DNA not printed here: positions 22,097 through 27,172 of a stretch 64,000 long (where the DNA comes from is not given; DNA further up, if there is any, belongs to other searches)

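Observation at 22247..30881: Tandem giant Upf1/Dna2-family helicase-nuclease genes (Hhe-like plus Nhi/Dna2-like) followed by a secreted thermonuclease - candidate anti-phage defence locus next to hipBA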

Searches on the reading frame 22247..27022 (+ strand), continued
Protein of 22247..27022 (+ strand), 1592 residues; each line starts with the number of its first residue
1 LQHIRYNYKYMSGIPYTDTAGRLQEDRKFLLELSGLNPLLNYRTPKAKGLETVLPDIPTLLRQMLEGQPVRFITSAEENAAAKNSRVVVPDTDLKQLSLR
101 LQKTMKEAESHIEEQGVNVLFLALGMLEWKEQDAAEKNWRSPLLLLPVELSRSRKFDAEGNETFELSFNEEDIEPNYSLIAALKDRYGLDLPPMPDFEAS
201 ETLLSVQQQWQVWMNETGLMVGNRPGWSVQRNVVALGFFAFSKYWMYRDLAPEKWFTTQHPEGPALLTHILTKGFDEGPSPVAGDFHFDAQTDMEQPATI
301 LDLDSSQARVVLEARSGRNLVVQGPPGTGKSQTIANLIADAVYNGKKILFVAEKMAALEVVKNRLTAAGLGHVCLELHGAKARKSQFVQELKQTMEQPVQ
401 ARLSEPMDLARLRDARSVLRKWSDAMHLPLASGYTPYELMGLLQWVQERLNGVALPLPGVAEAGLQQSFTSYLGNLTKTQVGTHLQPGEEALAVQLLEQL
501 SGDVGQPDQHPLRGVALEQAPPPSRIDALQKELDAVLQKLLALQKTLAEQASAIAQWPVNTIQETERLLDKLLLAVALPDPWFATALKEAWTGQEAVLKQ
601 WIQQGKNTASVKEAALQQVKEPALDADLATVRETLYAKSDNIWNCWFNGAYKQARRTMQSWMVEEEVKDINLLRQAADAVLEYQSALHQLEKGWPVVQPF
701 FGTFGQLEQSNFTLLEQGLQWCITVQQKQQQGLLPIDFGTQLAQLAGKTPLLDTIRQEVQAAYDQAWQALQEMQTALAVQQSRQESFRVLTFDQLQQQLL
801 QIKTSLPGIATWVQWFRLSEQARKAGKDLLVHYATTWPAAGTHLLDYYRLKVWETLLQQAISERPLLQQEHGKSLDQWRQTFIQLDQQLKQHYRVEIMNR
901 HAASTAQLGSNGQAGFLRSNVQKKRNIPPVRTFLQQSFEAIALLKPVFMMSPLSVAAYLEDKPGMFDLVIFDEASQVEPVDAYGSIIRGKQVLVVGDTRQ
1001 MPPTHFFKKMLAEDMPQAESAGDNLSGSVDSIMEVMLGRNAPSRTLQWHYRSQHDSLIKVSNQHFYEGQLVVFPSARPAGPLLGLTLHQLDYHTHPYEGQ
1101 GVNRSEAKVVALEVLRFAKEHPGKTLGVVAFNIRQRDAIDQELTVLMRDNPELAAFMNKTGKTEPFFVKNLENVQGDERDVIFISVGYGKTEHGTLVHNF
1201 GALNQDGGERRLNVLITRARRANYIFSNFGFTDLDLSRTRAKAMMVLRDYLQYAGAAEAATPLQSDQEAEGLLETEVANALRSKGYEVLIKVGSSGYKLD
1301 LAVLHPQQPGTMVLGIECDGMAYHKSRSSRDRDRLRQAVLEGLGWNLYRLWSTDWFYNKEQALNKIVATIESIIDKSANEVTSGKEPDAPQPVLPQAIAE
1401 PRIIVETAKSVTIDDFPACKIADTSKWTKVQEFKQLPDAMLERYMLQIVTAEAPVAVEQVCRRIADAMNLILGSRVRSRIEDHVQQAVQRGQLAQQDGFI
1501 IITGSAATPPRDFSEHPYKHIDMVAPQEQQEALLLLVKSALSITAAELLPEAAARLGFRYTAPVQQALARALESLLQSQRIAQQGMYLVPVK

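Call 84: search_dna_similar(query=window:22277-27022:+, collection=plasmids, mode=protein, max_evalue=1e-20, max_rows=30, rows=spread)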
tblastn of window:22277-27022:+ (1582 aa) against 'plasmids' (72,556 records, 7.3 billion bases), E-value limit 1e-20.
Records with a match: 491; places in all: 541; records where one place covers at least 80% of the query: 7.
Best place of each record, by identity: <60% 491.
By first word of the organism name: Klebsiella 243; Ralstonia 108; Acinetobacter 36; Rhizobium 19; Raoultella 11; Paracoccus 6; Mesorhizobium 6; Vibrio 5; Thioclava 4; Microvirga 4; and 40 more.
By predicted mobility (MOB-suite, as given by PLSDB): conjugative 211; mobilizable 141; non-mobilizable 139.
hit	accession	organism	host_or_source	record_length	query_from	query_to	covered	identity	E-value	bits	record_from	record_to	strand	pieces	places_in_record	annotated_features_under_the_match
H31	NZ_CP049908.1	Hymenobacter sp. HDW8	single bacterial strain,Siniperca ...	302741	64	1581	88%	37.1%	1e-139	718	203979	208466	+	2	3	DUF3320 domain-containing protein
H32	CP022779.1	Ralstonia solanacearum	Solanum tuberosum,single cell,Potato ...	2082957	85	1573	72%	37.5%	2e-114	636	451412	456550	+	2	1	helicase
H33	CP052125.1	Ralstonia solanacearum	tomato,cell culture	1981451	85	1573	72%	37.5%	2e-114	634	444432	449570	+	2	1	DUF3320 domain-containing protein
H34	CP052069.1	Ralstonia solanacearum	tomato,cell culture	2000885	85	1573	71%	37.8%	2e-75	637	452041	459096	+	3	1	none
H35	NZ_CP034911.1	Sinorhizobium alkalisoli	single cell,root nodule of Sesbania ...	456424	7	1473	71%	32.3%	4e-97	543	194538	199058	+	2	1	DUF3320 domain-containing protein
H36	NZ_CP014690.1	Gluconobacter albidus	water kefir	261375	72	1419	62%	34.7%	2e-95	510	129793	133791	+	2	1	DUF3320 domain-containing protein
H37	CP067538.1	Klebsiella pneumoniae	Homo sapiens,other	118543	52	1363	58%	36.5%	9e-95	550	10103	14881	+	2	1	DUF4011 domain-containing protein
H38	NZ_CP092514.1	Klebsiella quasipneumoniae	Homo sapiens,HVS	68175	52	1363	58%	36.5%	9e-95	549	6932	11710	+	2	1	DUF4011 domain-containing anti-phage protein Hhe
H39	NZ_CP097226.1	Klebsiella pneumoniae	Homo sapiens,respiratory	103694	52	1363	58%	36.4%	9e-95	547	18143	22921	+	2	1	hhe: DUF4011 domain-containing anti-phage protein Hhe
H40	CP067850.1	Klebsiella pneumoniae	Homo sapiens,urine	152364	52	1363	58%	36.4%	9e-95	547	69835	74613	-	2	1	DUF4011 domain-containing protein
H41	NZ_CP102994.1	Klebsiella pneumoniae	Dog,Small Animal Hospital, ...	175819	52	1363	58%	36.4%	9e-95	547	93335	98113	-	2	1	hhe: DUF4011 domain-containing anti-phage protein Hhe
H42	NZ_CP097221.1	Klebsiella pneumoniae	Homo sapiens,urine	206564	52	1363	58%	36.4%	9e-95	547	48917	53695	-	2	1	hhe: DUF4011 domain-containing anti-phage protein Hhe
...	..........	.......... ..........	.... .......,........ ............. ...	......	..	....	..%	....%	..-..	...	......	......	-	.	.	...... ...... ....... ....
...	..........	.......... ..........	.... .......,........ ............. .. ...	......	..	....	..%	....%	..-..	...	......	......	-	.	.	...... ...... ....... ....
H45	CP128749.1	Klebsiella pneumoniae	Homo sapiens,urine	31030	52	1363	58%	36.4%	2e-93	546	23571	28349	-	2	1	DUF4011 domain-containing protein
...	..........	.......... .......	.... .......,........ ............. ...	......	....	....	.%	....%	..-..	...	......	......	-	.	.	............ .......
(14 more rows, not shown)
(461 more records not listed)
